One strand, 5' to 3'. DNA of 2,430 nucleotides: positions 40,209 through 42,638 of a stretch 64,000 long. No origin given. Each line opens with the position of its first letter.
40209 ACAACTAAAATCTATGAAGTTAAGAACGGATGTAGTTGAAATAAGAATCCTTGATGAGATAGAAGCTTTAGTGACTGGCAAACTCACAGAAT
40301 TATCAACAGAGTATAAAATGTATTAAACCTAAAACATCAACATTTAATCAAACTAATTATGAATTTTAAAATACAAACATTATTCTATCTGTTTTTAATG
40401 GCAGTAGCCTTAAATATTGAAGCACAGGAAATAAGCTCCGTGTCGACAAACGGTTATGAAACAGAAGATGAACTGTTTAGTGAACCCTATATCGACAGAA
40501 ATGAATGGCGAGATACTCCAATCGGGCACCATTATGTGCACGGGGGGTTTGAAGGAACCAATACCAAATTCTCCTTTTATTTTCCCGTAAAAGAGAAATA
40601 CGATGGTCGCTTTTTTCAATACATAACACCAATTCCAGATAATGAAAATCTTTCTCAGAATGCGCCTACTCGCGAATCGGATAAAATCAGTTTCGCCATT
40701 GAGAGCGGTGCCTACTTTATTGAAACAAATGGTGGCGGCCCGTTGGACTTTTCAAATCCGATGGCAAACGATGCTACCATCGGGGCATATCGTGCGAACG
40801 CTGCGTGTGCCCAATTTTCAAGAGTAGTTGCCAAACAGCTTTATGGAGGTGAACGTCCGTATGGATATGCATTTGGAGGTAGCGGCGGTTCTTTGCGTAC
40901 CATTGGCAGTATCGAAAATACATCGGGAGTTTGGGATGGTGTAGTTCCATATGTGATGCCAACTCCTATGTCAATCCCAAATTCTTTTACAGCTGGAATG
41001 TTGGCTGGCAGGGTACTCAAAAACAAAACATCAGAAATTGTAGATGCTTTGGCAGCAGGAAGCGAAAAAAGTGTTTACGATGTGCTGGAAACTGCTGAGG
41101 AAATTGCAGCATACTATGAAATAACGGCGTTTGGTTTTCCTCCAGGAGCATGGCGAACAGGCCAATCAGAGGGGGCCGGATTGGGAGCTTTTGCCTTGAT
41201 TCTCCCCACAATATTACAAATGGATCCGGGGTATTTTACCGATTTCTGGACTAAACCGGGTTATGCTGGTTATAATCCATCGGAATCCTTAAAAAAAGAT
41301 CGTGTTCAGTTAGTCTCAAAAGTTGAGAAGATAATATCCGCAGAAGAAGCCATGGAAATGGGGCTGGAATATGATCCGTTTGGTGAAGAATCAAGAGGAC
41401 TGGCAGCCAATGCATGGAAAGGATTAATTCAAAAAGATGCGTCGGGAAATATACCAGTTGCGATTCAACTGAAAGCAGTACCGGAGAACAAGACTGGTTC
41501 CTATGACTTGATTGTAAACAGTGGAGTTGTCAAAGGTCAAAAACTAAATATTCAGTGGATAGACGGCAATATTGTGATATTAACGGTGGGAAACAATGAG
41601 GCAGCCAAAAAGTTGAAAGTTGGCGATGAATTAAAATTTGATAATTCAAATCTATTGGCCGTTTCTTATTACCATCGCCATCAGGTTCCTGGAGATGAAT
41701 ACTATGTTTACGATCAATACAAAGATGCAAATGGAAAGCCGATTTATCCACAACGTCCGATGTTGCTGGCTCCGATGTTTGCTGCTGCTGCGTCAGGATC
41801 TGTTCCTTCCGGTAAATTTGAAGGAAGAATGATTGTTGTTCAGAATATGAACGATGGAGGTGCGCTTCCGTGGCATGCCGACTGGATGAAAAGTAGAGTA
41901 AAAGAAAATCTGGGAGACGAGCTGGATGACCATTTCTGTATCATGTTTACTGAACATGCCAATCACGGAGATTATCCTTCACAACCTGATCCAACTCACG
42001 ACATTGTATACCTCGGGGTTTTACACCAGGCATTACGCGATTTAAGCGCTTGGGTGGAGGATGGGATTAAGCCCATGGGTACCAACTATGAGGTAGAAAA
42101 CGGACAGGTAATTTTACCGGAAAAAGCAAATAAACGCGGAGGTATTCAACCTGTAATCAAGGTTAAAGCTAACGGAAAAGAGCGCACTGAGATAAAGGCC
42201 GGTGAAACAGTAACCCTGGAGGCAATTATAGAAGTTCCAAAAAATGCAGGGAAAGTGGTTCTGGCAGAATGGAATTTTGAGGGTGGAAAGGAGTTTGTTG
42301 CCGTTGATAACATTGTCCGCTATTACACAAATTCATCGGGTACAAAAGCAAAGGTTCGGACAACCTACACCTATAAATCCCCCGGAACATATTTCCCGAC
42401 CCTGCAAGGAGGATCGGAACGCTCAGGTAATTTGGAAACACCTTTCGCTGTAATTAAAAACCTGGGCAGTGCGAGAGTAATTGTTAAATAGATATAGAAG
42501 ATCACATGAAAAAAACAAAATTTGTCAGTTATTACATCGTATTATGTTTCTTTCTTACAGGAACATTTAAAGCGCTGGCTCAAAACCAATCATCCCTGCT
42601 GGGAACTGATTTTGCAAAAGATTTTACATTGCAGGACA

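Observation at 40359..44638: Tandem pair of uncharacterised 710-aa secreted proteins with a conserved putative Ser-Asp-His triad inside the PUL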

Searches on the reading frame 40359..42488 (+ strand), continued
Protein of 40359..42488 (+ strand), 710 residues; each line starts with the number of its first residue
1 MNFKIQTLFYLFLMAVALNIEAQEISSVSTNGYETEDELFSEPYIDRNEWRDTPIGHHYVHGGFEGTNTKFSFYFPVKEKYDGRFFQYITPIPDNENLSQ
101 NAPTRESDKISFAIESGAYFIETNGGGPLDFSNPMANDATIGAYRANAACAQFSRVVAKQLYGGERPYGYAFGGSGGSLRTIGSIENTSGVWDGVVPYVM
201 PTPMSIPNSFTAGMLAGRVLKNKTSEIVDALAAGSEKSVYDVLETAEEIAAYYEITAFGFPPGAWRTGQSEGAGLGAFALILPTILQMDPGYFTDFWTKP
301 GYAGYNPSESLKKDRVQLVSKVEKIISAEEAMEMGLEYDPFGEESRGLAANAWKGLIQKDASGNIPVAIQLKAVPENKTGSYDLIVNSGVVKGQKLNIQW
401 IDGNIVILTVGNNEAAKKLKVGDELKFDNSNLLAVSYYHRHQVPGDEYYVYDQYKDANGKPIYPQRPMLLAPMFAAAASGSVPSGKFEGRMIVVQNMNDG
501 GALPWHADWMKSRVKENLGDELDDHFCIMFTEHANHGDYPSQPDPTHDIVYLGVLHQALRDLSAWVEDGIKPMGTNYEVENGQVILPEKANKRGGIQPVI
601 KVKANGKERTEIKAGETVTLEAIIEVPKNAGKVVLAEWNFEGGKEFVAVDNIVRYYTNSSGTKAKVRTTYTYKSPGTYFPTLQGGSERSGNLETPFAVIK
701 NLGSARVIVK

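Call 70: search_solved_structures(query=L053:9134-9949:+, max_evalue=1e-15)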
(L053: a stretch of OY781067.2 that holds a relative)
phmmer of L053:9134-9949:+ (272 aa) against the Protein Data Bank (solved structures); distinct sequences matched with E-value up to 1e-15: 230 (the best 60 are shown).
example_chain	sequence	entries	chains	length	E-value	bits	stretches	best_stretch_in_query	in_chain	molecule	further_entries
2et6_A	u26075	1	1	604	3e-35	125.3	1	3-193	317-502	(3R)-hydroxyacyl-CoA dehydrogenase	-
4gh5_A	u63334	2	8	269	6.6e-28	101.2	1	4-209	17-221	Short-chain dehydrogenase/reductase SDR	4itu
9av8_A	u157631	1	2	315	1.7e-27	99.9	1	8-261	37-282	Hydroxysteroid 17-beta dehydrogenase 13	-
5itv_A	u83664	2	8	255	2.4e-27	99.4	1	4-210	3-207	Dihydroanticapsin 7-dehydrogenase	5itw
8g9v_A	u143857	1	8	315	9.3e-27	97.5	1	8-261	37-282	17-beta-hydroxysteroid dehydrogenase 13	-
8g84_A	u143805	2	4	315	2e-26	96.4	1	8-261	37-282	Hydroxysteroid 17-beta dehydrogenase 13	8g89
8g93_A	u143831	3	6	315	2.1e-26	96.3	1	8-261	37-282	Hydroxysteroid 17-beta dehydrogenase 13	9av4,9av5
1zem_A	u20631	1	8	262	2.9e-26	95.9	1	8-197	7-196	xylitol dehydrogenase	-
3m1a_A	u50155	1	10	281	4.2e-26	95.3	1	10-200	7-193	Putative dehydrogenase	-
4nbu_A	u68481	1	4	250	9.5e-26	94.2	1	4-197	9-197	3-oxoacyl-(Acyl-carrier-protein) reductase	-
3woh_A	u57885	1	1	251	2.3e-25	92.9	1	5-197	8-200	SiaM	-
4qec_A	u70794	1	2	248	4.1e-25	92.1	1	11-197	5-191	ElxO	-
4weo_A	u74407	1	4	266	6e-25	91.5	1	5-202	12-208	Putative acetoin(Diacetyl) reductase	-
4qed_A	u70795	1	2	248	1.5e-24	90.2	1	11-197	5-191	ElxO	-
1iy8_A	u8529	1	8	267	3.8e-24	88.9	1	3-212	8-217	LEVODIONE REDUCTASE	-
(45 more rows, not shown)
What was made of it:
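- The SDR's nearest solved relatives include hydroxyacyl-CoA and 17-beta-hydroxysteroid dehydrogenases (call 70). The SDR matches are generic (call 70).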

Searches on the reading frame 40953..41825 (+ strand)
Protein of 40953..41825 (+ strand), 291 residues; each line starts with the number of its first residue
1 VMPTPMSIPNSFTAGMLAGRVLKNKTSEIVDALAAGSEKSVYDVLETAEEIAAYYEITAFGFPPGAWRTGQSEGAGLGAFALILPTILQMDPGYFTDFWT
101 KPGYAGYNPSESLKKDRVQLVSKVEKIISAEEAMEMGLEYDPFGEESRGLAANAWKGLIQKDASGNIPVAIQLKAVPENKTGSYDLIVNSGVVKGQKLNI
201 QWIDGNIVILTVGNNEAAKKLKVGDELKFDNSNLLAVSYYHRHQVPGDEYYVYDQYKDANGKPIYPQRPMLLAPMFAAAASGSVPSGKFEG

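Call 60: predict_structure(alignment_id=A3)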
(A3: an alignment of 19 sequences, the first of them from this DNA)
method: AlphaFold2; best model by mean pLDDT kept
length: 291 residues; sequences in the alignment: 19
mean_pLDDT: 75.2   pTM: 0.73
mean pLDDT of the five models: 75.2, 74.1, 71.4, 69.7, 69.5
residues with pLDDT >= 90: 75; 70-90: 118; 50-70: 57; < 50: 41
segments of 3 or more residues with pLDDT < 50: 1-4, 70-75, 141-154, 278-291
pLDDT, mean of each block of 10 residues (from residue 1): 54 82 89 88 92 83 65 52 74 89 89 92 94 76 44 51 65 91 87 91 88 80 96 88 67 66 65 51 35 35
secondary structure, 60 per line:
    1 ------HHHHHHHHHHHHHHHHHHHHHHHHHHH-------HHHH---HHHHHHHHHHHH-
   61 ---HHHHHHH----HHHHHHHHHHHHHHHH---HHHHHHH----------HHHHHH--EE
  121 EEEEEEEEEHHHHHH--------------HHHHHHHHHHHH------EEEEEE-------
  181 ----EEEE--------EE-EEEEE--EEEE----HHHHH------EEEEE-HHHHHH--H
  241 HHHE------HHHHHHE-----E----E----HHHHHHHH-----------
elements in order: H7-33 H41-44 H48-59 H64-70 H75-90 H94-100 H111-116 E119-129 H130-135 H150-161 E168-173 E185-188 E200-204 E207-210 H215-219 E226-230 H232-237 H240-243 H251-256 H273-280

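Call 62: fold_search(model_id=the predicted structure, library=pdb)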
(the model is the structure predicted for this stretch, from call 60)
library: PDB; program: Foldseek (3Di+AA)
matches with E <= 10: 353; with E <= 0.001: 0
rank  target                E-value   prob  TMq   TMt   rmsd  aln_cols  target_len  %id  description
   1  9n71_A                3.8e-02  1.00  0.24  0.26   4.0       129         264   15  Tail tube structure of Acinetobacter baumannii phage Mystique (released 2025-03-19)
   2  3n99_g                4.2e-02  0.98  0.23  0.23   7.4       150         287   16  Crystal structure of TM1086 (released 2010-06-16)
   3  8qt6                  4.4e-02  0.35  0.20  0.15  14.4       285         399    9  Cryo-EM structure of Streptococcus pneumoniae NADPH oxidase (released 2024-07-24)
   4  3n99_G                5.7e-02  0.97  0.23  0.23   7.4       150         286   16  Crystal structure of TM1086 (released 2010-06-16)
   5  3dcl_B                9.2e-02  0.97  0.23  0.23   7.3       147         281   15  Crystal structure of TM1086 (released 2008-08-05)
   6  3dcl_A                1.2e-01  1.00  0.18  0.19   3.1        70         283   23  Crystal structure of TM1086 (released 2008-08-05)
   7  3dcl_D                1.5e-01  0.99  0.18  0.19   3.1        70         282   23  Crystal structure of TM1086 (released 2008-08-05)
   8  3dcl_E                1.5e-01  0.99  0.18  0.19   3.1        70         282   23  Crystal structure of TM1086 (released 2008-08-05)
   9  3dcl_C                1.7e-01  0.92  0.23  0.24   7.2       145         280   16  Crystal structure of TM1086 (released 2008-08-05)
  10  5dn6_F                2.8e-01  0.89  0.18  0.12   4.3       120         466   11  ATP synthase from Paracoccus denitrificans (released 2015-10-28)
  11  4tsf_E                3.0e-01  0.91  0.19  0.12   3.8       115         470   10  The Pathway of Binding of the Intrinsically Disordered Mitochondrial Inhibitor Protein to F1-ATPase (released 2014-08-06)
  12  5fl7_D                3.0e-01  0.87  0.18  0.12   4.2       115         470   11  Structure of the F1c10 complex from Yarrowia lipolytica ATP synthase (released 2016-06-29)
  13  6q45_F                3.6e-01  0.87  0.18  0.12   4.0       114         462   13  F1-ATPase from Fusobacterium nucleatum (released 2019-07-10)
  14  1cow_D                3.8e-01  0.89  0.19  0.12   3.8       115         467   10  BOVINE MITOCHONDRIAL F1-ATPASE COMPLEXED WITH AUROVERTIN B (released 1996-08-17)
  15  9itj_D                4.1e-01  0.92  0.20  0.13   3.3       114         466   13  Chloroflexus aurantiacus ATP synthase, state 1 (released 2025-03-19)
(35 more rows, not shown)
